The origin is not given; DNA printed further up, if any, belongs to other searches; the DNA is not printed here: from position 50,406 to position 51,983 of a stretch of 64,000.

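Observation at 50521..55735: Coupled DUF4143 AAA+ ATPase and a 1301-aa NACHT/STAND NTPase with a nuclease-like domain at the C-terminus: candidate undescribed two-gene defence module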

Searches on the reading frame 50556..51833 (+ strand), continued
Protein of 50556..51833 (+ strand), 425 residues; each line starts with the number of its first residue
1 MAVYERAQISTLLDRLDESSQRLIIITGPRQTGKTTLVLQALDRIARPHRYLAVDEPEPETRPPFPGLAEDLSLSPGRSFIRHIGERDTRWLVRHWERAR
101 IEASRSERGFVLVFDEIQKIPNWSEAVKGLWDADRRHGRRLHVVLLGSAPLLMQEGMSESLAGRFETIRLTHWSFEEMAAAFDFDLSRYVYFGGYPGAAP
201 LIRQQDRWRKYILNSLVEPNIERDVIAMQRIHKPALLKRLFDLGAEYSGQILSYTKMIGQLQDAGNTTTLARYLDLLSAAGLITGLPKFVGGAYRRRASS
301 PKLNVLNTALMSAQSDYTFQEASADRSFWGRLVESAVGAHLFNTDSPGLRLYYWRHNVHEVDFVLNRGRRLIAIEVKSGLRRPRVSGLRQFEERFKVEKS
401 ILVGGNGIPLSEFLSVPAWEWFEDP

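Call 94: fold_search(model_id=the predicted structure, library=pdb)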
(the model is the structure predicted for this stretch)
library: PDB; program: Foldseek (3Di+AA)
matches with E <= 10: 1119; with E <= 0.001: 0
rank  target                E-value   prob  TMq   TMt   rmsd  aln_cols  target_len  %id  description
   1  8s0e_E                6.6e-03  0.57  0.20  0.23  20.9       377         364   15  H. sapiens OCCM bound to double stranded DNA (released 2024-10-02)
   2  3ear_A                1.3e-02  0.57  0.17  0.28  16.6       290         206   16  Novel dimerization motif in the DEAD box RNA helicase Hera: form 1, partial dimer (released 2008-12-09)
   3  8osg_A                2.1e-02  0.47  0.17  0.24  21.7       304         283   15  AAA+ motor subunit ChlI of magnesium chelatase, hexamer conformation B (released 2023-09-06)
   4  6z1d_B                2.9e-02  0.77  0.25  0.37  13.9       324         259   14  Crystal structure of the AAA domain of Rubisco Activase from Nostoc sp. (strain PCC 7120), Gadolinium complex (released 2020-09-23)
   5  7jpr_E                4.0e-02  0.38  0.22  0.24  21.7       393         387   13  ORC-OPEN: Human Origin Recognition Complex (ORC) in an open conformation (released 2020-09-09)
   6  4lgm                  4.5e-02  0.44  0.19  0.30  20.6       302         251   12  Crystal Structure of Sulfolobus solfataricus Vps4 (released 2013-11-06)
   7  8rhn_K                4.5e-02  0.16  0.18  0.16  24.4       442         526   10  Structure of the 55LCC ATPase complex (released 2024-03-27)
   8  8rhn_M                6.0e-02  0.28  0.19  0.16  22.4       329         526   12  Structure of the 55LCC ATPase complex (released 2024-03-27)
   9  8s0c_E                6.4e-02  0.30  0.21  0.23  19.8       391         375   13  H. sapiens ORC1-5 bound to double stranded DNA as part of the MCM-ORC complex (released 2024-10-02)
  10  5jxt_J                7.6e-02  0.28  0.18  0.23  24.1       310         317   10  Crystal structure of MtISWI bound with histone H4 tail (released 2016-12-07)
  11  2p5t_B                8.1e-02  0.54  0.17  0.26  15.2       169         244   14  Molecular and structural characterization of the PezAT chromosomal toxin-antitoxin system of the human pathogen Strept (released 2007-05-15)
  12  3czq_C                8.1e-02  0.41  0.16  0.21   9.6       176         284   10  Crystal structure of putative polyphosphate kinase 2 from Sinorhizobium meliloti (released 2008-07-01)
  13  7jps_D                8.1e-02  0.21  0.21  0.21  16.1       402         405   13  ORC-DNA: Human Origin Recognition Complex (ORC) with DNA bound in the core (released 2020-09-09)
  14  2qby_A                8.6e-02  0.75  0.19  0.22   7.0       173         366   15  Crystal structure of a heterodimer of Cdc6/Orc1 initiators bound to origin DNA (from S. solfataricus) (released 2007-09-11)
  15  9qh4_C                9.7e-02  0.35  0.16  0.24  11.2       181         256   18  NorQ hexamer from Paracoccus denitrificans (released 2026-03-25)
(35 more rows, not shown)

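Call 106: search_dna_similar(query=window:50556-51833:+, collection=phages, mode=protein, max_rows=15)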
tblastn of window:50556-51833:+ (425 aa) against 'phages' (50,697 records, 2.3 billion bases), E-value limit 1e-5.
Records with a match: 7; places in all: 7; records where one place covers at least 80% of the query: 5.
Best place of each record, by identity: <60% 7.
By first word of the organism name: Bacteriophage 7.
By host as written in the record: - 7.
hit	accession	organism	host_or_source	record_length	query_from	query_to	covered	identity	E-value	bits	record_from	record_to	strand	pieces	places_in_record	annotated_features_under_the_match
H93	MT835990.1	Bacteriophage sp.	human fecal samples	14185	3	422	99%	41.7%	6e-91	306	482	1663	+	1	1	record has no annotation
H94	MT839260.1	Bacteriophage sp.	human fecal samples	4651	24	424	94%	25.1%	3e-10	69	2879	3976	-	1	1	record has no annotation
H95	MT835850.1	Bacteriophage sp.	human fecal samples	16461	25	409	91%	22.8%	8e-7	57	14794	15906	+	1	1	record has no annotation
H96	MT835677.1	Bacteriophage sp.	human fecal samples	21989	23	380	84%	24.3%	9e-13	76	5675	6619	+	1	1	record has no annotation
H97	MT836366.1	Bacteriophage sp.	human fecal samples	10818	23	380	84%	22.8%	3e-9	65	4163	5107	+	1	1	record has no annotation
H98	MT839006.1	Bacteriophage sp.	human fecal samples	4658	112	366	60%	26.5%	6e-6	54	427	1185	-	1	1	record has no annotation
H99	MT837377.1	Bacteriophage sp.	human fecal samples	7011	111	421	73%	21.7%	4e-6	55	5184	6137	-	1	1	record has no annotation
